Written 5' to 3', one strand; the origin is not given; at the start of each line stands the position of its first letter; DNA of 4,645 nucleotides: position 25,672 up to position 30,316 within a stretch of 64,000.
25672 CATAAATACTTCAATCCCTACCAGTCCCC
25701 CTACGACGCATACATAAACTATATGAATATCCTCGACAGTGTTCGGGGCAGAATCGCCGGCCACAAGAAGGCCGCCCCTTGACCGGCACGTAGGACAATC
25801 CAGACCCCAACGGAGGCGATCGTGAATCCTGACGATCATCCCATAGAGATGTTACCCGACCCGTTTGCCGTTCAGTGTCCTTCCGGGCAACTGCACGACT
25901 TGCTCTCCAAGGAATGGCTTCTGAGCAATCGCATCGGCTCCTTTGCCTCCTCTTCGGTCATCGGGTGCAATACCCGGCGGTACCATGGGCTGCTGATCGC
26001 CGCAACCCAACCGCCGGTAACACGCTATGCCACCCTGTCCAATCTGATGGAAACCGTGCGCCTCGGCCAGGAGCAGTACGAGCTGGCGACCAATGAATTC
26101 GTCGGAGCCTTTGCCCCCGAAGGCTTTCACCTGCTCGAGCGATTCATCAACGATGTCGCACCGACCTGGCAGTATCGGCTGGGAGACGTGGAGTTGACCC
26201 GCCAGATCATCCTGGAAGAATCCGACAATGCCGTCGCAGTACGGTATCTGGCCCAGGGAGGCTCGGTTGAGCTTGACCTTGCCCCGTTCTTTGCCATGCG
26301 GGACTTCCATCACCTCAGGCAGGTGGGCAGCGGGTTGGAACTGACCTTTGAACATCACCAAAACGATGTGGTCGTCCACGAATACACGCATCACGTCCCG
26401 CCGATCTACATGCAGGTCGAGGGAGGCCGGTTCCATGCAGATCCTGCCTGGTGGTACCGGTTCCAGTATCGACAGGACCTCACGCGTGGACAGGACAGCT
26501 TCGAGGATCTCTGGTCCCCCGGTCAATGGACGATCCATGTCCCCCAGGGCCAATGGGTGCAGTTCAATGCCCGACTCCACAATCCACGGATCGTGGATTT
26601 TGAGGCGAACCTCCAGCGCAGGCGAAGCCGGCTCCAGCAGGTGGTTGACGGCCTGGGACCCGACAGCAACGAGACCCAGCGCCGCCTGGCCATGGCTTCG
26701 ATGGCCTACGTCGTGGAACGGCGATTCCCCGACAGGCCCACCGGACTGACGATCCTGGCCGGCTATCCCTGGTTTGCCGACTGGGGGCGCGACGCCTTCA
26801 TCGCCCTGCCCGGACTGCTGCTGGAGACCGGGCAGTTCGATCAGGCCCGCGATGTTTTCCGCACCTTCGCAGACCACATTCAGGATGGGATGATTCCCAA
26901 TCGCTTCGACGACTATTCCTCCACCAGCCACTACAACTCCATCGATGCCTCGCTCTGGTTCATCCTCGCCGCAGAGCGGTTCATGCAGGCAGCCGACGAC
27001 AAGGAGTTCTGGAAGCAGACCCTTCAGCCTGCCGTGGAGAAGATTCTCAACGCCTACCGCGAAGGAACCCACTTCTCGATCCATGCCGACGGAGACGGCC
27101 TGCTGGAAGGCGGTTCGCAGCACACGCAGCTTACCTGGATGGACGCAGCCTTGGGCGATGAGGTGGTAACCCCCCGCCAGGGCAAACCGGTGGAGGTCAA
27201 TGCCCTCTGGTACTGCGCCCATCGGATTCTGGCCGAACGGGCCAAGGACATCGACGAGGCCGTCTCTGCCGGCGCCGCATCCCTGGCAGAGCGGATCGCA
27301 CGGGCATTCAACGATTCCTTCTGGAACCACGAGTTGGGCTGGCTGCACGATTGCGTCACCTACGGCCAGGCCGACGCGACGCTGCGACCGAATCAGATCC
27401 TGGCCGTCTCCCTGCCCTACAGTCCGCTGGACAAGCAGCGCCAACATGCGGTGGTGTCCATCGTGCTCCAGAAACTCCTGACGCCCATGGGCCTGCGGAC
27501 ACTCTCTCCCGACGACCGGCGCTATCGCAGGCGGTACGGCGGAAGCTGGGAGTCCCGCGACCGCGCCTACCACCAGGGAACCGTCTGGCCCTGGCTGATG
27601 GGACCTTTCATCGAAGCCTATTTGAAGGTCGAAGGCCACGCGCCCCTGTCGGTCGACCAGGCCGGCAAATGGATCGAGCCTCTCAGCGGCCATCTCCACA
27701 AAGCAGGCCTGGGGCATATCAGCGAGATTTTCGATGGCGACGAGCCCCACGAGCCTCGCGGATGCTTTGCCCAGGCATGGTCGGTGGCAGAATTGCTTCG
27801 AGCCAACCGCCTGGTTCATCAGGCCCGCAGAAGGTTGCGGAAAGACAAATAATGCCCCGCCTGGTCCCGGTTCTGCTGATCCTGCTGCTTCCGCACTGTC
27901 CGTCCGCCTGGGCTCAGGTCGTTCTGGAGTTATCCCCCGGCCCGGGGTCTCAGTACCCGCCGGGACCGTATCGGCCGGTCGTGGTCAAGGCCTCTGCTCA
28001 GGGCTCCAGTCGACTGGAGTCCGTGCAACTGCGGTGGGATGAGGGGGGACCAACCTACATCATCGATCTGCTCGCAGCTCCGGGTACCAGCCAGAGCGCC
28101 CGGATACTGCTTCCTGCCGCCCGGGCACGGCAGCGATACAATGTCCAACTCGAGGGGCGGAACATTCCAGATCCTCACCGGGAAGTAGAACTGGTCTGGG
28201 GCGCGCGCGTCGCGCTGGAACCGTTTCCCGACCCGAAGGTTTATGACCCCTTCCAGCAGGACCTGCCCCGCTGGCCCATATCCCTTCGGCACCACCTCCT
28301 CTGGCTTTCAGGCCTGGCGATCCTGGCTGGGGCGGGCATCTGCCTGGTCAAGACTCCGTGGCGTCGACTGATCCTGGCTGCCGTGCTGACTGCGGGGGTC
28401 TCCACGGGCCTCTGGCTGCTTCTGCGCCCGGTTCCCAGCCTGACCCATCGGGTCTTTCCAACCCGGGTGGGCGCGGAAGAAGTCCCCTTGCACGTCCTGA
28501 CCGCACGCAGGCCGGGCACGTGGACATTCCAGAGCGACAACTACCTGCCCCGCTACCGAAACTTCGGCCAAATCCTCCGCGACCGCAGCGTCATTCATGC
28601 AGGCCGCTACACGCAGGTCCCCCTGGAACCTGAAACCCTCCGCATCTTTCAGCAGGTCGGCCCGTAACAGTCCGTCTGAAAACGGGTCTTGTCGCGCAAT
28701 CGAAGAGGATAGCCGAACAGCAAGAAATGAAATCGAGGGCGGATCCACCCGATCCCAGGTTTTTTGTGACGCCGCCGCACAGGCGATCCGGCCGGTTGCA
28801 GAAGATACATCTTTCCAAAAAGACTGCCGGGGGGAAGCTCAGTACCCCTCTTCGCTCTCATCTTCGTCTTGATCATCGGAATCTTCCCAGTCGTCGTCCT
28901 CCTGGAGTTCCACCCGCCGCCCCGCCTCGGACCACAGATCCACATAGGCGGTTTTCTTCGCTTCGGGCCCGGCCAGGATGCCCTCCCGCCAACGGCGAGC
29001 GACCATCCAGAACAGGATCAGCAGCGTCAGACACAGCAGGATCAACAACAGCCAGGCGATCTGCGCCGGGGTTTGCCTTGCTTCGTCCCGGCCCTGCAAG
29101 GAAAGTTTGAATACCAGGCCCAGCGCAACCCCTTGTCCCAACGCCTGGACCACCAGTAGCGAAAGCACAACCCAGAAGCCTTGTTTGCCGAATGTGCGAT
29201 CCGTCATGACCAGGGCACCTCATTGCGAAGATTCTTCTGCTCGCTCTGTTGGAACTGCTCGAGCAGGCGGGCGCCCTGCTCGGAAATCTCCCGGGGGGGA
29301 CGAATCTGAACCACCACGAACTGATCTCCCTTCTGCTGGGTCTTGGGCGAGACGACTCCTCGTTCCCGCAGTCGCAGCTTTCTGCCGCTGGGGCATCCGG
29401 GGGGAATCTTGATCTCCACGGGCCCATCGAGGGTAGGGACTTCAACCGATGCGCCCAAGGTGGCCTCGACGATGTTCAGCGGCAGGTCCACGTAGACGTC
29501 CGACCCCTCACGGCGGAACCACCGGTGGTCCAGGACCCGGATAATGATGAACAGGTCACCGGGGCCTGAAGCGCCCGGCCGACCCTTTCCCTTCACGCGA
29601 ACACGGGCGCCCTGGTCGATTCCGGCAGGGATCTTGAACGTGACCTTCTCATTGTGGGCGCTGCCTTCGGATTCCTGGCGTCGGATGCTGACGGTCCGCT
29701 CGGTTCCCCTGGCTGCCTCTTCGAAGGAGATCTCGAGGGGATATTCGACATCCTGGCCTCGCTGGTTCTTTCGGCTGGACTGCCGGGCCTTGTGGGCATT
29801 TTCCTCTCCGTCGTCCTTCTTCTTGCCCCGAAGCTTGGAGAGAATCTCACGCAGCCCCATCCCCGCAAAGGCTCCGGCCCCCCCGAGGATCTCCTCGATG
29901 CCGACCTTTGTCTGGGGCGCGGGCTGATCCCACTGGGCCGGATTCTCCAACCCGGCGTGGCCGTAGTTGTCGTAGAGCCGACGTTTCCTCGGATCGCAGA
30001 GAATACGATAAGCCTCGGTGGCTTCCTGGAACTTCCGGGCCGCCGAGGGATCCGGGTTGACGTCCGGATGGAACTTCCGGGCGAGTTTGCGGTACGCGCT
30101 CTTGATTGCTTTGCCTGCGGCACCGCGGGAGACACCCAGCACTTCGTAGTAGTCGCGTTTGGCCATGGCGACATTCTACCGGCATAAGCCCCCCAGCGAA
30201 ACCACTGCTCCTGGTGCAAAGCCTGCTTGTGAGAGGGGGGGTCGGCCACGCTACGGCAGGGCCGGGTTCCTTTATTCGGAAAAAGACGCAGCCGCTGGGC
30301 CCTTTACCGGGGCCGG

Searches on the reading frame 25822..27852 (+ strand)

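Call 58: search_protein_families(library=pfam, proteins=[window:25822-27852:+], max_evalue=0.00001)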
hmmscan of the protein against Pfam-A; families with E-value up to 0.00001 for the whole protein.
window:25822-27852:+ (676 aa): 3 families
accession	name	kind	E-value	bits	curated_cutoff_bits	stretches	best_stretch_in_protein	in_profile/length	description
PF06202.20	GDE_C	-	3.5e-122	408.3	21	1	292-660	2-367/367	Amylo-alpha-1,6-glucosidase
PF12439.13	GDE_N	-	1.8e-67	227.5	27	1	30-246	1-218/219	Glycogen debranching enzyme N terminal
PF12899.13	Glyco_hydro_100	-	9.4e-06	25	23.6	0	538-666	306-433/435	Alkaline and neutral invertase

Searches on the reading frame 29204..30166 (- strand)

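Call 58: search_protein_families(library=pfam, proteins=[window:29204-30166:-], max_evalue=0.00001)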
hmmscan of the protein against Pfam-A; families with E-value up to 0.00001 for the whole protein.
window:29204-30166:- (320 aa): 2 families
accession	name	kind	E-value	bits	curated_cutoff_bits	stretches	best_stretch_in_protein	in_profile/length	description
PF01556.23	DnaJ_C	-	7.8e-45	153.1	26.6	1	140-291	1-152/152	DnaJ C terminal domain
PF00226.36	DnaJ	-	3.5e-24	85.1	27.8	1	5-66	1-63/63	DnaJ domain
